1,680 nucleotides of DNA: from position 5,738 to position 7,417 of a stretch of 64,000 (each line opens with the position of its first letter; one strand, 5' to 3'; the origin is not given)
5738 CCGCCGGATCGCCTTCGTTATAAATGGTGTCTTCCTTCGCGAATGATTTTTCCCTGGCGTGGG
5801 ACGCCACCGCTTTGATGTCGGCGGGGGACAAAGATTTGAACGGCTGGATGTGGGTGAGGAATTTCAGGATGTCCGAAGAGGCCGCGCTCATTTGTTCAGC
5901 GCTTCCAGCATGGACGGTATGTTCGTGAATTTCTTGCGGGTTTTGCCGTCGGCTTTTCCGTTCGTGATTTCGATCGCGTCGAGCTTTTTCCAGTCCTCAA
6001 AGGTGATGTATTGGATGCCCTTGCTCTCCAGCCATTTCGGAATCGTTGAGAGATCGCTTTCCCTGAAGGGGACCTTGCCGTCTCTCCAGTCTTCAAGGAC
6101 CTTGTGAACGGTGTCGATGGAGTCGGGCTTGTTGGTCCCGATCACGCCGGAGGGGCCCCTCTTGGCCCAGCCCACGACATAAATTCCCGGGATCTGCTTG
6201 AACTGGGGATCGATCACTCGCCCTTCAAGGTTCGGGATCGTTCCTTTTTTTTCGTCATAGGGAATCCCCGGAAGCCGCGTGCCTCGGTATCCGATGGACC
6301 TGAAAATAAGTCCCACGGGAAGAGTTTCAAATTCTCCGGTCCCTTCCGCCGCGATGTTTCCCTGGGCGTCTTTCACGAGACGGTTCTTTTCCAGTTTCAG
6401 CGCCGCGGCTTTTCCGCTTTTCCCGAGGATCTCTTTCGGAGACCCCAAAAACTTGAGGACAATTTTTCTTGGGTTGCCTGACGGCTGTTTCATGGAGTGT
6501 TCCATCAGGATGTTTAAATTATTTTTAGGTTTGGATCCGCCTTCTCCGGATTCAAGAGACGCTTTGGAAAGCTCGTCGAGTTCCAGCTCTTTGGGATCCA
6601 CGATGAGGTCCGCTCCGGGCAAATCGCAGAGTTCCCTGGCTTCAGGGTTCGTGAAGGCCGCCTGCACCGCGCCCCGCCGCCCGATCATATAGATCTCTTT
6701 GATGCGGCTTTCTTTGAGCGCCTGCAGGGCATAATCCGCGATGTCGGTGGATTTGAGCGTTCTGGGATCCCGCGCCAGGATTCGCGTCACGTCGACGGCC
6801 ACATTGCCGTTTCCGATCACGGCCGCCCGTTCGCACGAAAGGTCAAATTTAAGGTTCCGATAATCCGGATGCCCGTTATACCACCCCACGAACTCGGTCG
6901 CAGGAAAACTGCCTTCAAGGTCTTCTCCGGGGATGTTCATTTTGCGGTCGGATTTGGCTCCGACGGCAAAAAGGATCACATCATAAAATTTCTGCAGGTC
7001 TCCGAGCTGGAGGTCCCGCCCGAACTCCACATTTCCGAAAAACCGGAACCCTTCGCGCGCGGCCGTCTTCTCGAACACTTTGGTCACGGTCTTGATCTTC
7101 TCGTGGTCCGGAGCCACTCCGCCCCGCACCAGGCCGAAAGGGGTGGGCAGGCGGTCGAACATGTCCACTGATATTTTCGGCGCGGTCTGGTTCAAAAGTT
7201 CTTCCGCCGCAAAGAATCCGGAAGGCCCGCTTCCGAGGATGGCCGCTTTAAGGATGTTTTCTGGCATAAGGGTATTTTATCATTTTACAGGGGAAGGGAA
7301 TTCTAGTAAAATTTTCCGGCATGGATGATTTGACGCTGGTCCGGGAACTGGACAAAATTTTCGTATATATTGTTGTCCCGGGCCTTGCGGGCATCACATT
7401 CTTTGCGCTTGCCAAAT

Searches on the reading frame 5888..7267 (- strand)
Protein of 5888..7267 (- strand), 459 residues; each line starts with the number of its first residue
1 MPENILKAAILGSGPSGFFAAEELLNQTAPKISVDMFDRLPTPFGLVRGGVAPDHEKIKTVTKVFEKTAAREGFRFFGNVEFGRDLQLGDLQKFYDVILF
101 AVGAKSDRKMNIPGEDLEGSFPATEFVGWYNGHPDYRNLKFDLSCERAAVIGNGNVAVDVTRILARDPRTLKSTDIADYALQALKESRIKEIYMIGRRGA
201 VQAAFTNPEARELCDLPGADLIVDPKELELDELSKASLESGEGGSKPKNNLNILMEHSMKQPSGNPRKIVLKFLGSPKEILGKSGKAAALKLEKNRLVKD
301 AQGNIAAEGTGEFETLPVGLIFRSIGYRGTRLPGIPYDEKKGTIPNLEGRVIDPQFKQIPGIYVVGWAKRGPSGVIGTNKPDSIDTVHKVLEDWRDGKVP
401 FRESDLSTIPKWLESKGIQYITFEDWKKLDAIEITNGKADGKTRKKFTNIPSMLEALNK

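Call 62: search_protein_families(library=pfam, proteins=[window:5888-7267:-], max_evalue=0.00001)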
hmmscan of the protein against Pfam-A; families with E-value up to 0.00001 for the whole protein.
window:5888-7267:- (459 aa): 1 family
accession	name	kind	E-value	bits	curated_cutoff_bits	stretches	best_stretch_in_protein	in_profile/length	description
PF07992.20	Pyr_redox_2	-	9.7e-08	32.2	26.1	1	8-166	3-163/291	Pyridine nucleotide-disulphide oxidoreductase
